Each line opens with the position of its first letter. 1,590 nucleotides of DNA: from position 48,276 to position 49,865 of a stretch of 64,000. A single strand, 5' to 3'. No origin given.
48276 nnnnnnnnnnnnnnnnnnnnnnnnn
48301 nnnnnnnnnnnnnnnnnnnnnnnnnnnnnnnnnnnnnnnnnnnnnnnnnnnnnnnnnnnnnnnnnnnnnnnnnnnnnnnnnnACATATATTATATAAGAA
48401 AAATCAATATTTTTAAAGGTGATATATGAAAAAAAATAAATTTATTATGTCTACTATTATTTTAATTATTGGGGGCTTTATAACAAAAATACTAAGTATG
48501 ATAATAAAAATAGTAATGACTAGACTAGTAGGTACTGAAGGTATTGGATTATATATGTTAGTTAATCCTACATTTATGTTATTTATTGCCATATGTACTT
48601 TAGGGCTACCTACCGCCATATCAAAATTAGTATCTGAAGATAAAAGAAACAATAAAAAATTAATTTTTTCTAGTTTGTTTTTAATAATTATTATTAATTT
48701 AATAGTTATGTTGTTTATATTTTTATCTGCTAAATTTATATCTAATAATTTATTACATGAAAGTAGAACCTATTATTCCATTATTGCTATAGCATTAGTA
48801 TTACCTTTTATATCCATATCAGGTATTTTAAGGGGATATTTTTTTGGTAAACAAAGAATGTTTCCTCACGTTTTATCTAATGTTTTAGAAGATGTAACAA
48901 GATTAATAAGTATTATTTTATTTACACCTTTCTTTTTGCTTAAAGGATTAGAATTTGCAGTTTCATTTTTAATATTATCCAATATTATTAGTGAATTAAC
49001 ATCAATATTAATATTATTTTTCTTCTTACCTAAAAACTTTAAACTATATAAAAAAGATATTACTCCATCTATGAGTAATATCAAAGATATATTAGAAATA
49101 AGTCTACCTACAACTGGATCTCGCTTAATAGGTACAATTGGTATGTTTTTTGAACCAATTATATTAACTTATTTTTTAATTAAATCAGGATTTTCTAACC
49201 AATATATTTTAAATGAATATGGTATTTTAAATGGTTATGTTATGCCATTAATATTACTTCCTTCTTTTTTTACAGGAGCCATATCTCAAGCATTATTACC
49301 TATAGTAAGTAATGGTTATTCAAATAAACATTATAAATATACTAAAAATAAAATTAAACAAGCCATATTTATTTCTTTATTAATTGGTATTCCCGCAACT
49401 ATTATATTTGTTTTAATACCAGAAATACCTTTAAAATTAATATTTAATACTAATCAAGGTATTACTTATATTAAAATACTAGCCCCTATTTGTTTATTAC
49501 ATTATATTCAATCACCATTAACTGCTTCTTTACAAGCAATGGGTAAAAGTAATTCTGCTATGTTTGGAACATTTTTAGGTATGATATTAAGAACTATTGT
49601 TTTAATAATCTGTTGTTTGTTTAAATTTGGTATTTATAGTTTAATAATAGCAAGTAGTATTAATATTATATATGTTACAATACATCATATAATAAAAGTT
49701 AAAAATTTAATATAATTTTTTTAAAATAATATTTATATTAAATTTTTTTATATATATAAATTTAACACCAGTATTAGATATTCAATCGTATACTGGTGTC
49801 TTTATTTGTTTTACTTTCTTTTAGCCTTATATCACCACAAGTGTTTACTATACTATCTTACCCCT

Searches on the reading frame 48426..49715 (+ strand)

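Call 14: search_protein_families(library=pfam, proteins=[window:48426-49715:+], max_evalue=0.001)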
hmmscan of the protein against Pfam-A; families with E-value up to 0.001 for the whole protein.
window:48426-49715:+ (429 aa): 4 families
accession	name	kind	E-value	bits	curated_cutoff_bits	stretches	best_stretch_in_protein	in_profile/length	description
PF01943.22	Polysacc_synt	-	4.4e-38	131.7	28.2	1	9-296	4-272/274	Polysaccharide biosynthesis protein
PF01554.23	MatE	-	4.5e-10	39.9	24.9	1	273-392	35-158/161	MatE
PF13440.11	Polysacc_synt_3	-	2.3e-08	34.1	23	1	304-422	41-158/293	Polysaccharide biosynthesis protein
PF03023.19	MurJ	-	9.9e-05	21.6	27.4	0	279-419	246-393/451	Lipid II flippase MurJ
